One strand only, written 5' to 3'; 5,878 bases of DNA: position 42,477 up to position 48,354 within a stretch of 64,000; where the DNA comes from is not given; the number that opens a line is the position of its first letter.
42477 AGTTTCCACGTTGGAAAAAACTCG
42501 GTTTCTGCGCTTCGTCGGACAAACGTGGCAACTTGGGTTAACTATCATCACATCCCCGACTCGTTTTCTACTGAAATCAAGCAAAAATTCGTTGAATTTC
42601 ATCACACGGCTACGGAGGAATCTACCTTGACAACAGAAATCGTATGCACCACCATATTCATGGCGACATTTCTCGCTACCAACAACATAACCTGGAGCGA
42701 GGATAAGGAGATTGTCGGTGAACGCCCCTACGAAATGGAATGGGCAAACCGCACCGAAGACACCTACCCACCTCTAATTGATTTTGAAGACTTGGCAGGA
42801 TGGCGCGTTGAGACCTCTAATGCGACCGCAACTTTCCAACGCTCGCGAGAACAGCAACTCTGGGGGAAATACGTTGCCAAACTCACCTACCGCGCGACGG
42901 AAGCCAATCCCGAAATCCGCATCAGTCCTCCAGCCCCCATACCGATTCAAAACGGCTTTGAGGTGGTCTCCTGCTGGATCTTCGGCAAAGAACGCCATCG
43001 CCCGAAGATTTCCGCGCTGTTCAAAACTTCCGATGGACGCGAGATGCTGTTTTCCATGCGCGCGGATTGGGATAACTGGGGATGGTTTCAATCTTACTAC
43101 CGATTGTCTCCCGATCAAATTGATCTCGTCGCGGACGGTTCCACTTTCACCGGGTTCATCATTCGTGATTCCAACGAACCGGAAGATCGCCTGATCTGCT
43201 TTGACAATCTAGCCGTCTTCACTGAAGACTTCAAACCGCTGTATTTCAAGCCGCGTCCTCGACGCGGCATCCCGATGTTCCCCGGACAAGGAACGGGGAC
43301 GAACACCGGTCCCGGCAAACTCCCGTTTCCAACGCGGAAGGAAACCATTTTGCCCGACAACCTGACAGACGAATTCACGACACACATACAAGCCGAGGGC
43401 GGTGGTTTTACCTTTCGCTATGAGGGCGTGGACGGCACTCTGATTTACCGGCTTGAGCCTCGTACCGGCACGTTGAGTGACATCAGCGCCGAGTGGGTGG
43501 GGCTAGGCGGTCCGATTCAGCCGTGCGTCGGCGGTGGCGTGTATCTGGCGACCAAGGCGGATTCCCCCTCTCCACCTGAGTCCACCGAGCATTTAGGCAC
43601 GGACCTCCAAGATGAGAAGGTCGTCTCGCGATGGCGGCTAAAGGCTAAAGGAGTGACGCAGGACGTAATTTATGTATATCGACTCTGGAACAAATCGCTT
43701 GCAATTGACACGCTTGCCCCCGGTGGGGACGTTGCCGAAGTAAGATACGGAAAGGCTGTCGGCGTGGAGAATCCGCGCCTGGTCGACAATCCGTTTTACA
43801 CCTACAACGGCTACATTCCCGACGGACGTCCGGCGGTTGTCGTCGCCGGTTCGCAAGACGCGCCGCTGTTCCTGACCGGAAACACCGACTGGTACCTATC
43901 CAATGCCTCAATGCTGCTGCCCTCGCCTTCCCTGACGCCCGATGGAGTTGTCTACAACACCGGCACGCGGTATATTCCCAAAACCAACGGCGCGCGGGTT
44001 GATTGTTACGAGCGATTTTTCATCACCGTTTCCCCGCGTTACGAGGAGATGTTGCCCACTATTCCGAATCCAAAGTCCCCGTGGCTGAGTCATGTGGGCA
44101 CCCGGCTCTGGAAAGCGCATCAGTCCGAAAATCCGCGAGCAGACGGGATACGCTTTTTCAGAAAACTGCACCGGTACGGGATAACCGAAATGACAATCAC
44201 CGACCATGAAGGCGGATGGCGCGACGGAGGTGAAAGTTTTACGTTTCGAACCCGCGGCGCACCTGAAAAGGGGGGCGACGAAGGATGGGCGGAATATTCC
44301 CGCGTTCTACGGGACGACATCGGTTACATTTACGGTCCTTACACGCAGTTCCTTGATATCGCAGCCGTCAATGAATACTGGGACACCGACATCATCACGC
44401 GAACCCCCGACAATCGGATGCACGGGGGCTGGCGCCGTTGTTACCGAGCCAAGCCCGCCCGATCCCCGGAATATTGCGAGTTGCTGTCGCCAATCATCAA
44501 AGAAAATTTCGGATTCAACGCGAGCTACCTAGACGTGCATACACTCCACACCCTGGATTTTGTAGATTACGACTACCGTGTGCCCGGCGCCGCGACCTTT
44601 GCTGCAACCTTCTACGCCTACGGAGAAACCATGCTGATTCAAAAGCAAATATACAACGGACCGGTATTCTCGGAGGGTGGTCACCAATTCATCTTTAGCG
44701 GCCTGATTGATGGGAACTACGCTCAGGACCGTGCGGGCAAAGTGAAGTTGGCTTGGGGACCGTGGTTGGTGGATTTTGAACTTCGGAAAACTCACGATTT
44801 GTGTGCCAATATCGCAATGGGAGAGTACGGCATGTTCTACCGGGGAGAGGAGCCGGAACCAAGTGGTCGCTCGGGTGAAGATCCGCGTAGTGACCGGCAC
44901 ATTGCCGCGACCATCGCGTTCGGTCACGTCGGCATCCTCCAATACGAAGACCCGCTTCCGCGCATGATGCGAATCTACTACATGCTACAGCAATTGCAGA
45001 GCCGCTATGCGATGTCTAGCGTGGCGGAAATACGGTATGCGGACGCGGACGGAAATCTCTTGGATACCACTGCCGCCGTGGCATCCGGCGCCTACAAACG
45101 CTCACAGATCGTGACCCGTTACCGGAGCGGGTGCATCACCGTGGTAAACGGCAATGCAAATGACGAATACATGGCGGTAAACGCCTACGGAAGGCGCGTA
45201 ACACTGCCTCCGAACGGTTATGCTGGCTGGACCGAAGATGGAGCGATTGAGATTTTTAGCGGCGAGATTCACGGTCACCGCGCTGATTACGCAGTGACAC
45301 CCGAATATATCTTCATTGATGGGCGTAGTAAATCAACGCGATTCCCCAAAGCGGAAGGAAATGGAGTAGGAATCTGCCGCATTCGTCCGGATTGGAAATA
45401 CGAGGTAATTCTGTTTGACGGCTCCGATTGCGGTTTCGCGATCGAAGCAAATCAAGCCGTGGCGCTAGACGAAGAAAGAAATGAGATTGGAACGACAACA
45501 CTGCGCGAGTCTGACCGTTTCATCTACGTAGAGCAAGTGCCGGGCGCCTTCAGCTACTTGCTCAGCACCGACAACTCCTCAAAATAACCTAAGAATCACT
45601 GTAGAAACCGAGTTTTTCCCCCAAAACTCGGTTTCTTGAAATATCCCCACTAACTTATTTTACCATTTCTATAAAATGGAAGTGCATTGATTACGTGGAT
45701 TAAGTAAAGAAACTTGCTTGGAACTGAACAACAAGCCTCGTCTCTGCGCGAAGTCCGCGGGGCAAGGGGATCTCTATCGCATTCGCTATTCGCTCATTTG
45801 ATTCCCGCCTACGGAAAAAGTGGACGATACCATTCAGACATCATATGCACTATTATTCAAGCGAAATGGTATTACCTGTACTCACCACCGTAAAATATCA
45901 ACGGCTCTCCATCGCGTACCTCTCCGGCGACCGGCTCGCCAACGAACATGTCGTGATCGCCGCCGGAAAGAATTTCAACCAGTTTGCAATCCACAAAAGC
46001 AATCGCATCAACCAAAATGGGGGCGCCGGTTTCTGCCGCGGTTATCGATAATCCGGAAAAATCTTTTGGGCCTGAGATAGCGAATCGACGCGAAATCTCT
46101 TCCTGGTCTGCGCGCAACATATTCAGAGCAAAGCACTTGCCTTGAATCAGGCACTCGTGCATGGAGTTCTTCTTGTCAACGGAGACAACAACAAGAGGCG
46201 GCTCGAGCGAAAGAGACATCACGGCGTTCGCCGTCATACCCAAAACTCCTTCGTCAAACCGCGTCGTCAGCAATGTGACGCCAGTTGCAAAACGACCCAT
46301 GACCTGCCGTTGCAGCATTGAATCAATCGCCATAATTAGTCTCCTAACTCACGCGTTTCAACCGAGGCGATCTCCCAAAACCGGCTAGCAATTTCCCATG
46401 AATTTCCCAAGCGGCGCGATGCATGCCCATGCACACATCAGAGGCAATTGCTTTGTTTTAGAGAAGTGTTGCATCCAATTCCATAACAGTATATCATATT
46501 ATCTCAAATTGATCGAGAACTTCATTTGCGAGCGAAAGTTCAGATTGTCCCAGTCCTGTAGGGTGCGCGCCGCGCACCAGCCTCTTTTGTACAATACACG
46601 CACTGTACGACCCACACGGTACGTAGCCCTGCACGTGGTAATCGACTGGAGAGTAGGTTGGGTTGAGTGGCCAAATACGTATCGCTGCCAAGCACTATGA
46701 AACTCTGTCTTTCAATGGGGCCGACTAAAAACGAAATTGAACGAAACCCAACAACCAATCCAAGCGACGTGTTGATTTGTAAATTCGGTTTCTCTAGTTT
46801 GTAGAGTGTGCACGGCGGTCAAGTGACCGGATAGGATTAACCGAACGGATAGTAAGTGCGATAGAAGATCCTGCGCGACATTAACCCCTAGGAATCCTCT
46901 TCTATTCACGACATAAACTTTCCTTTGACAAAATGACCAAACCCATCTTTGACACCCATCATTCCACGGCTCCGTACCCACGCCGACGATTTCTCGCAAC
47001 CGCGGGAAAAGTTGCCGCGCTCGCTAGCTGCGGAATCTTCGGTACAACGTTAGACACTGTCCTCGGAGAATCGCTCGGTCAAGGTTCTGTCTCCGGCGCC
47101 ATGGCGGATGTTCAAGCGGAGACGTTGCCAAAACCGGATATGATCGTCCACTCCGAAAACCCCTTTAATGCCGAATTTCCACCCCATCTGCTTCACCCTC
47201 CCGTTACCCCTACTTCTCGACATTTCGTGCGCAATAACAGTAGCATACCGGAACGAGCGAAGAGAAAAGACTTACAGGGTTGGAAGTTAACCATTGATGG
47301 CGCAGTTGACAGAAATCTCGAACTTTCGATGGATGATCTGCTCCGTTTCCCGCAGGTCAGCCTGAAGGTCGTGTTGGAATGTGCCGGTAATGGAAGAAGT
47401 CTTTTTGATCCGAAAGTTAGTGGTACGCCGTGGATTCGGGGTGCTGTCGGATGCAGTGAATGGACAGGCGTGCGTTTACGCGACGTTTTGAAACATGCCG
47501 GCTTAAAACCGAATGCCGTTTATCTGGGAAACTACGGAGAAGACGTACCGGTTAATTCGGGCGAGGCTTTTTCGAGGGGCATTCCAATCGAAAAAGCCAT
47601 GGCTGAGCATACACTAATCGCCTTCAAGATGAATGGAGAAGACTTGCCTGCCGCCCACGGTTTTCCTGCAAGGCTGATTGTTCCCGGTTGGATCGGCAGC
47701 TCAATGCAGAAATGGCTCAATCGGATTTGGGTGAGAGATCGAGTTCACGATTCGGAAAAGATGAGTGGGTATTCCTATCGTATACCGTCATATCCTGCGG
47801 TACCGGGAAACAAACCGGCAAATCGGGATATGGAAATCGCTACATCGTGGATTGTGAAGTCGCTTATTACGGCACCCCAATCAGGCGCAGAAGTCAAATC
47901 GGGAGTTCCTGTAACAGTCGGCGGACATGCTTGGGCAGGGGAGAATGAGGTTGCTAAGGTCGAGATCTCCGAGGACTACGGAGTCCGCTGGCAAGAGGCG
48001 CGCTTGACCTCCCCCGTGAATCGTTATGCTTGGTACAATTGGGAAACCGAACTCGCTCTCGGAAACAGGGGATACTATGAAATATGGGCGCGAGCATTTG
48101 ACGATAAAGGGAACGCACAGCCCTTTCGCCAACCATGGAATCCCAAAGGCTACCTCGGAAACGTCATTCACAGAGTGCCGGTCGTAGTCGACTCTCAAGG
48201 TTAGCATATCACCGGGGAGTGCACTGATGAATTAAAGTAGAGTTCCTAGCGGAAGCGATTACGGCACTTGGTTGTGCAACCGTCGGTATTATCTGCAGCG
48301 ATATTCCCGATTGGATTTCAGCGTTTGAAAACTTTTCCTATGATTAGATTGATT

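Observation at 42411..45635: Large unknown gene bracketed by hairpins with conserved arms and unrelated loops; a third copy sits between mazG and the methyltransferase gene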

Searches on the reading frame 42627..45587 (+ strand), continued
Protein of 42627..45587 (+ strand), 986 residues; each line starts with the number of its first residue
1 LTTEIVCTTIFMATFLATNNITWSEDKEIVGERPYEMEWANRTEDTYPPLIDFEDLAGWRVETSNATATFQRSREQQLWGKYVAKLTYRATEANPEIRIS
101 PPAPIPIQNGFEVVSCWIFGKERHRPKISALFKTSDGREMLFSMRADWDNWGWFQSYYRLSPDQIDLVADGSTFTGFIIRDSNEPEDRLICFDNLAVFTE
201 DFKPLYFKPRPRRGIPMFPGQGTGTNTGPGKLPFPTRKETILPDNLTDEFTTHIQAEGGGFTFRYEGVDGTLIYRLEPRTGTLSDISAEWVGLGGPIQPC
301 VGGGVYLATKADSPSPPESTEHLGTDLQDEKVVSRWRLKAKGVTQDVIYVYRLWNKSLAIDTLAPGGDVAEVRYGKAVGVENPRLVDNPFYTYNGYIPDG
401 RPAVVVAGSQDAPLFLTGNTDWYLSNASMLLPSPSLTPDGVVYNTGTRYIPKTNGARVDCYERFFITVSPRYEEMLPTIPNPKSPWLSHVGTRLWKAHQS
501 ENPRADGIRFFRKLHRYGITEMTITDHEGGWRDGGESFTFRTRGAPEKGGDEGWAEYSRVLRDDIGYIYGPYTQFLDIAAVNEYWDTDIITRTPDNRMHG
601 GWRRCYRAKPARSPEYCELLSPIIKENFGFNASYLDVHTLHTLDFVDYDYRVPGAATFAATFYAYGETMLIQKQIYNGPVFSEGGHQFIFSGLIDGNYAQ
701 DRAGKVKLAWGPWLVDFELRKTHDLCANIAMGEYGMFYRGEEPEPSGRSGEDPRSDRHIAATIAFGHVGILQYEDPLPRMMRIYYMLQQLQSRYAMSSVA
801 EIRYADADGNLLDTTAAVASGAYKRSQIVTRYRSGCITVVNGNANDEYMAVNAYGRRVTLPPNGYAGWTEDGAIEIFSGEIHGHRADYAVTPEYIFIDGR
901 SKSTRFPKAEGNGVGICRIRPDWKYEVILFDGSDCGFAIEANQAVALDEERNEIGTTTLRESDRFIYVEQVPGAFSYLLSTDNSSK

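Call 65: fold_search(model_id=the predicted structure, library=pdb)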
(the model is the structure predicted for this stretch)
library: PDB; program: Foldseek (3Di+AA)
matches with E <= 10: 1359; with E <= 0.001: 161
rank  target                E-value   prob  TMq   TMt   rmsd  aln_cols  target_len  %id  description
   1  5opq_A                6.1e-13  1.00  0.39  0.54   7.7       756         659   12  A 3,6-anhydro-D-galactosidase produced by Zobellia galactanivorans. This is an exo-lytic enzyme that hydrolyzes termin (released 2017-11-29)
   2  8rzk_A                1.5e-12  1.00  0.39  0.55   7.9       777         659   12  The Michaelis complex of ZgGH129 D486N from Zobellia galactanivorans with neo-b/k-oligo-carrageenan tetrasaccharide (b (released 2024-07-31)
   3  5a58_A                1.8e-12  1.00  0.29  0.27  13.8       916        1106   10  The structure of GH101 D764N mutant from Streptococcus pneumoniae TIGR4 in complex with serinyl T-antigen (released 2015-09-02)
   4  5opq_D                2.6e-12  1.00  0.39  0.55   8.0       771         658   11  A 3,6-anhydro-D-galactosidase produced by Zobellia galactanivorans. This is an exo-lytic enzyme that hydrolyzes termin (released 2017-11-29)
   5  5wzq_B                3.4e-12  1.00  0.38  0.57   8.9       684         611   12  Alpha-N-acetylgalactosaminidase NagBb from Bifidobacterium bifidum - quadruple mutant (released 2017-06-07)
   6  5a55                  4.1e-12  1.00  0.29  0.27  13.8       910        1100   10  The native structure of GH101 from Streptococcus pneumoniae TIGR4 (released 2015-09-02)
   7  5a56_A                4.5e-12  1.00  0.28  0.26  14.1       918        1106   10  The structure of GH101 from Streptococcus pneumoniae TIGR4 in complex with 1-O-methyl-T-antigen (released 2015-09-02)
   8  2zxq                  4.7e-12  1.00  0.28  0.25  14.0       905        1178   10  Crystal structure of endo-alpha-N-acetylgalactosaminidase from Bifidobacterium longum (EngBF) (released 2009-06-16)
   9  8a1a_A                8.5e-12  1.00  0.30  0.24  12.9       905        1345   10  Structure of a leucinostatin derivative determined by host lattice display : L1F11V1 construct (released 2022-12-07)
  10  5wzn_A                9.4e-12  1.00  0.40  0.61   6.9       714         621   12  Alpha-N-acetylgalactosaminidase NagBb from Bifidobacterium bifidum - GalNAc complex (released 2017-06-07)
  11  5a57                  1.4e-11  1.00  0.29  0.26  14.1       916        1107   10  The structure of GH101 from Streptococcus pneumoniae TIGR4 in complex with PUGT (released 2015-09-02)
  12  5a59_A                1.5e-11  1.00  0.29  0.27  13.7       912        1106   10  The structure of GH101 E796Q mutant from Streptococcus pneumoniae TIGR4 in complex with T-antigen (released 2015-09-02)
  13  8a19_A                4.5e-11  1.00  0.29  0.23  13.2       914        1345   10  Structure of a leucinostatin derivative determined by host lattice display : L1E4V1 construct (released 2022-12-07)
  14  5wzr_A                5.7e-11  1.00  0.37  0.55  10.6       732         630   13  Alpha-N-acetylgalactosaminidase NagBb from Bifidobacterium bifidum - Gal-NHAc-DNJ complex (released 2017-06-07)
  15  5wzq_A                1.2e-10  1.00  0.39  0.60   8.1       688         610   12  Alpha-N-acetylgalactosaminidase NagBb from Bifidobacterium bifidum - quadruple mutant (released 2017-06-07)
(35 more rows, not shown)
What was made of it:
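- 42627..45587 (+): 986-aa gene with TTG start and GGAGG at 42613-42617. Predicted beta-sandwich, then (beta/alpha)8 barrel, then beta-sandwich; glycoside-hydrolase-like. Not part of the mobile element. Foldseek top hits are GH129 and GH101, E about 1e-12 (call 65).
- Closest known: GH129 and GH101 glycoside hydrolases, for the 986-aa protein. Same: Foldseek E 6e-13 to 1e-11, probability 1.0, TM 0.54-0.62 normalised to the GH129 targets (call 65).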

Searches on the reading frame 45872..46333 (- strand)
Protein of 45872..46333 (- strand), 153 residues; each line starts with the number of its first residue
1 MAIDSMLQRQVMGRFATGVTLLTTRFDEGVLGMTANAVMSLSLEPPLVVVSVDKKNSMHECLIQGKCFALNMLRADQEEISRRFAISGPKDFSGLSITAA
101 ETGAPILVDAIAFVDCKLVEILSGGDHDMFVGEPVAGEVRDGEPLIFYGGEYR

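Call 14: search_protein_families(library=pfam, proteins=[window:45872-46333:-], max_evalue=0.01)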
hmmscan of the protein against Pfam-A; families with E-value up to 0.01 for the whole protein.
window:45872-46333:- (153 aa): 1 family
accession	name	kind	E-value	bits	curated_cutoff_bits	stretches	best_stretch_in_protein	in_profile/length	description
PF01613.24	Flavin_Reduct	-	3.3e-41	141.4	27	1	12-153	1-150/153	Flavin reductase like domain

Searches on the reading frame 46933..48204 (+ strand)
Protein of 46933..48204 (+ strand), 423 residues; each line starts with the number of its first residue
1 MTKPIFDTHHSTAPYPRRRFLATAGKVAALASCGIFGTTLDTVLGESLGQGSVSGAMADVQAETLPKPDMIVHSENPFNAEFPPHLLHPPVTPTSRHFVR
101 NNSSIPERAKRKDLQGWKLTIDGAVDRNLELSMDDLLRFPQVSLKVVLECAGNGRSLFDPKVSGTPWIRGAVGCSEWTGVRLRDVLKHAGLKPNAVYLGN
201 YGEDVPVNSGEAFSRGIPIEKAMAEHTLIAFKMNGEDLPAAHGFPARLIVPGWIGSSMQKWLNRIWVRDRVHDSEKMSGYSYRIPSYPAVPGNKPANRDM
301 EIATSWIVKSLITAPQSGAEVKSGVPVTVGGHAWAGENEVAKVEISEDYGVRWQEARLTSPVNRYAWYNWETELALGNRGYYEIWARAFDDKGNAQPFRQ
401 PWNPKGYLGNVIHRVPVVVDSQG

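Call 14: search_protein_families(library=pfam, proteins=[window:46933-48204:+], max_evalue=0.01)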
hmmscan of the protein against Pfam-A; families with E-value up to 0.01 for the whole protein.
window:46933-48204:+ (423 aa): 4 families
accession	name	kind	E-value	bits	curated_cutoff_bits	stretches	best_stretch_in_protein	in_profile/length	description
PF00174.25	Oxidored_molyb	-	3.4e-56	189.9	24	1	112-274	7-167/169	Oxidoreductase molybdopterin binding domain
PF03404.22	Mo-co_dimer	-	6.4e-17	62.3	22.7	1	308-418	9-136/138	Mo-co oxidoreductase dimerisation domain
PF10648.15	Gmad2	-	0.0001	22.9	25.7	1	312-394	4-85/86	Immunoglobulin-like domain of bacterial spore germination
PF17957.7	Big_7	-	0.00056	20.9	24.1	1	312-373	5-59/70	Bacterial Ig domain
